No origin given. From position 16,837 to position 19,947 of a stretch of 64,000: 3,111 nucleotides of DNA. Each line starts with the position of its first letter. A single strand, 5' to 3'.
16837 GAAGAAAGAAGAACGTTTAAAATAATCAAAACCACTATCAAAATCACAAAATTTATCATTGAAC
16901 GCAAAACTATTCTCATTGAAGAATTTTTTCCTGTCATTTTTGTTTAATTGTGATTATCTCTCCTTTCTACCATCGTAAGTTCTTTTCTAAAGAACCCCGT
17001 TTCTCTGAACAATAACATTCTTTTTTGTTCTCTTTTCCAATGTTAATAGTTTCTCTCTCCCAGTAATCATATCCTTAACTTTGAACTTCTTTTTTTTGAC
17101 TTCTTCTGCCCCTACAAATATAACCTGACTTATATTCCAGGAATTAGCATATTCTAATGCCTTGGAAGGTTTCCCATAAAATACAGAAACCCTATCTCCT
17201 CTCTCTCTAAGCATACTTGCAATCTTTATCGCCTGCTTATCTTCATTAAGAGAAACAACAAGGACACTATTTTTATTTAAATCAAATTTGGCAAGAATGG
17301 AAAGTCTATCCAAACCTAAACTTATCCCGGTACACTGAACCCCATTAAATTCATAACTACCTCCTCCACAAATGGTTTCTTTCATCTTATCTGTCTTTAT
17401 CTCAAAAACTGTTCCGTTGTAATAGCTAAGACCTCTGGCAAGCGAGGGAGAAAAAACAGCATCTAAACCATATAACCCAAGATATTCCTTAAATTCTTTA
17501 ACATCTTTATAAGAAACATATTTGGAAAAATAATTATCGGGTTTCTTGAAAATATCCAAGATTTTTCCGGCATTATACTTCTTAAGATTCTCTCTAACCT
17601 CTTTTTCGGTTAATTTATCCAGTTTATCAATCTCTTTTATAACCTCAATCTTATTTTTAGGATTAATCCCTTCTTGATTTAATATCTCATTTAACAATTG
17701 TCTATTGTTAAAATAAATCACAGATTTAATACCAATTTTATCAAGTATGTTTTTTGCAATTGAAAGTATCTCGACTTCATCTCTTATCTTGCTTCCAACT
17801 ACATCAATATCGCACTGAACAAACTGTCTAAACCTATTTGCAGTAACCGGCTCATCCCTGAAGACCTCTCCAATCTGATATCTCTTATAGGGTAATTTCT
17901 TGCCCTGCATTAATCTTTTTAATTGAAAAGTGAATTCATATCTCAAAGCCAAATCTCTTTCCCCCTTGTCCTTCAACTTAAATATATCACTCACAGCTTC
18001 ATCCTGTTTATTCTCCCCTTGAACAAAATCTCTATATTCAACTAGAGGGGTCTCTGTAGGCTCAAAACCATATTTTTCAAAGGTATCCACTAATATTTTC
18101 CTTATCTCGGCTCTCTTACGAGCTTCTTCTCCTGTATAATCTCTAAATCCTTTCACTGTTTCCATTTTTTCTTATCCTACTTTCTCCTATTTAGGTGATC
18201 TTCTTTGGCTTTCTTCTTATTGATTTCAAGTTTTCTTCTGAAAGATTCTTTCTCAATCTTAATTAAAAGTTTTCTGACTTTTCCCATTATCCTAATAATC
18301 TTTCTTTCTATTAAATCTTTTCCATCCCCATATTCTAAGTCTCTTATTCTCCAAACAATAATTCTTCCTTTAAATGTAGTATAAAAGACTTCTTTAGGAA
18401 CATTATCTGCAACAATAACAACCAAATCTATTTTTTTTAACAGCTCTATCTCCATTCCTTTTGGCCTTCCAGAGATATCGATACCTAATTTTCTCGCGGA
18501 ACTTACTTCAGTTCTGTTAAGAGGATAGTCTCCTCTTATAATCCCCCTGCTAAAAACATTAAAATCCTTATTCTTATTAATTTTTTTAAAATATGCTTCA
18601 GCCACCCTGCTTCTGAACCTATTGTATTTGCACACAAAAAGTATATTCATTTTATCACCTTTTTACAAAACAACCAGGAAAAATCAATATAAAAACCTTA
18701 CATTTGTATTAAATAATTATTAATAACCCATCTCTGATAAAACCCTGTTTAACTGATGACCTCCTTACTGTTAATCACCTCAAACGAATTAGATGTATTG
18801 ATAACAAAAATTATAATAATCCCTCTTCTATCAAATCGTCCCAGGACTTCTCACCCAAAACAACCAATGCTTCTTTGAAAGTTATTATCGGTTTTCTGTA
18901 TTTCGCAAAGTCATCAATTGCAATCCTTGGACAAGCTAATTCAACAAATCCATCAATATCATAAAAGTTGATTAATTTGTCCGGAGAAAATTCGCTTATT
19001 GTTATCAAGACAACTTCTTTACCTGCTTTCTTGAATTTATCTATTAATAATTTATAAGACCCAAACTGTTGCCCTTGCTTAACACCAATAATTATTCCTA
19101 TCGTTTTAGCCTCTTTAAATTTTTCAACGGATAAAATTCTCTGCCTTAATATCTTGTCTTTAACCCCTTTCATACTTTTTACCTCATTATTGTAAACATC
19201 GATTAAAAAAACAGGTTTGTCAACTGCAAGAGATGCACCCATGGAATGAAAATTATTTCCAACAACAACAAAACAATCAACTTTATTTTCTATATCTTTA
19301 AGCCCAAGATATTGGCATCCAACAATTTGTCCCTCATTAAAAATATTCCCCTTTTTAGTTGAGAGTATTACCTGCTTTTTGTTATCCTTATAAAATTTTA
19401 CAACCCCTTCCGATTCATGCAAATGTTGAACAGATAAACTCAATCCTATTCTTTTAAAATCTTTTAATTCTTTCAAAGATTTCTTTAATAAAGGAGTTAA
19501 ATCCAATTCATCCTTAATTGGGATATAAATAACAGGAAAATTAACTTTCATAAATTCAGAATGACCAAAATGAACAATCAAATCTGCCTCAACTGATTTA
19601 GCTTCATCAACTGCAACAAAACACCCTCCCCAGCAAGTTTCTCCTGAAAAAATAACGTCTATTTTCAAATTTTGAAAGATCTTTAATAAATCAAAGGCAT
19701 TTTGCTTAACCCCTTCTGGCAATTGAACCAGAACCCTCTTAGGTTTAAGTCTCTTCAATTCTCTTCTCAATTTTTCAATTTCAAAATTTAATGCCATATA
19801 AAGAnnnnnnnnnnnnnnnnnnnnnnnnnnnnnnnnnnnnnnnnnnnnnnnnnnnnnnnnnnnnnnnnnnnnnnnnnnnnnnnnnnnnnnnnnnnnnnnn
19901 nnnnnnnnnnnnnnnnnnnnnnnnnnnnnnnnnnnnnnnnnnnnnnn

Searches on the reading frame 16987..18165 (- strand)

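Call 81: search_protein_families(library=ncbifam, proteins=[window:16987-18165:-], max_evalue=0.00001)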
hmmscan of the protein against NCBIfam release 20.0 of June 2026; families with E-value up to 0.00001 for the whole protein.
window:16987-18165:- (392 aa): 18 families
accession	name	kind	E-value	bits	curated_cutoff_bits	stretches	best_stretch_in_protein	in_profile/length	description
TIGR00442.1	hisS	equivalog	7.2e-81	272.2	286.75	1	3-374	2-404/406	histidine--tRNA ligase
NF009085.0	PRK12420.1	equivalog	3.1e-73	247.5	540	1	1-379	4-422/426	histidine--tRNA ligase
TIGR00443.1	hisZ_biosyn_reg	equivalog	1.3e-36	126.4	271.65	1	8-290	1-310/314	ATP phosphoribosyltransferase regulatory subunit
NF008945.0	PRK12292.3-3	equivalog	1.5e-26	93.4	409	1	6-349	5-356/368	ATP phosphoribosyltransferase regulatory subunit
NF008942.0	PRK12292.2-5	equivalog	2.6e-21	75.8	643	1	5-378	13-422/434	ATP phosphoribosyltransferase regulatory subunit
NF008941.0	PRK12292.2-4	equivalog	5.7e-21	74.9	447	1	4-328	10-362/393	ATP phosphoribosyltransferase regulatory subunit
NF008943.0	PRK12292.3-1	equivalog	3e-18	66.1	690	1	5-173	28-196/403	ATP phosphoribosyltransferase regulatory subunit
NF008940.0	PRK12292.2-3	equivalog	8e-18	64.4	450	1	6-356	8-396/404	ATP phosphoribosyltransferase regulatory subunit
NF008936.0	PRK12292.1-3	equivalog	1.1e-17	64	492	1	5-197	9-207/406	ATP phosphoribosyltransferase regulatory subunit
NF008935.0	PRK12292.1-1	equivalog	3.3e-16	59.2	350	1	12-196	15-204/382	ATP phosphoribosyltransferase regulatory subunit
NF009086.0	PRK12421.1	equivalog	1.9e-15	56.7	318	1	8-329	14-361/389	ATP phosphoribosyltransferase regulatory subunit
NF008953.0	PRK12295.1-6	equivalog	1.7e-14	53.5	384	1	11-188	5-184/384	ATP phosphoribosyltransferase regulatory subunit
NF008946.0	PRK12293.1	equivalog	2.5e-14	53.4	224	1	5-288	9-275/282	ATP phosphoribosyltransferase regulatory subunit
NF008938.0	PRK12292.1-6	equivalog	6.2e-11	41.8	833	1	5-165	10-173/420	ATP phosphoribosyltransferase regulatory subunit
NF008950.0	PRK12295.1-3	equivalog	8.1e-11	41.9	492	0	12-179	7-175/387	ATP phosphoribosyltransferase regulatory subunit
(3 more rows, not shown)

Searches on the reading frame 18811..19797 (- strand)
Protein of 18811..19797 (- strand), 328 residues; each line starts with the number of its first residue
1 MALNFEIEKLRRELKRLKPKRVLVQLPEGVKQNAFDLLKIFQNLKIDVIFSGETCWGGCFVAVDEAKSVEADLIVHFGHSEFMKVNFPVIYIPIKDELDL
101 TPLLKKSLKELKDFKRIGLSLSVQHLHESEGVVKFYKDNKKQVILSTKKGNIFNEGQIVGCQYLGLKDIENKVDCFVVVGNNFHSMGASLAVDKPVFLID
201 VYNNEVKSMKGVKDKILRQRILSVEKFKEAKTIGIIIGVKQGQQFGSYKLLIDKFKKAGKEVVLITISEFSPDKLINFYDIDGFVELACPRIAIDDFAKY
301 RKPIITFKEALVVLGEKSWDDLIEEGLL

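Call 81: search_protein_families(library=ncbifam, proteins=[window:18811-19797:-], max_evalue=0.00001)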
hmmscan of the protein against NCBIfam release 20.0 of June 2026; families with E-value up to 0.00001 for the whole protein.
window:18811-19797:- (328 aa): 3 families
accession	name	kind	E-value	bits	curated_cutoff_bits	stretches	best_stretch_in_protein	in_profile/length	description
TIGR03682.1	arCOG04112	equivalog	5.3e-80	268.9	202.8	1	20-317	3-299/308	diphthamide biosynthesis enzyme Dph2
TIGR00322.1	diphth2_R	domain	4.1e-79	266.3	35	1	4-314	2-320/320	diphthamide biosynthesis enzyme Dph1/Dph2 domain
TIGR00272.1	DPH2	equivalog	9.4e-22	77.3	184.05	1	5-319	37-373/497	diphthamide biosynthesis protein 2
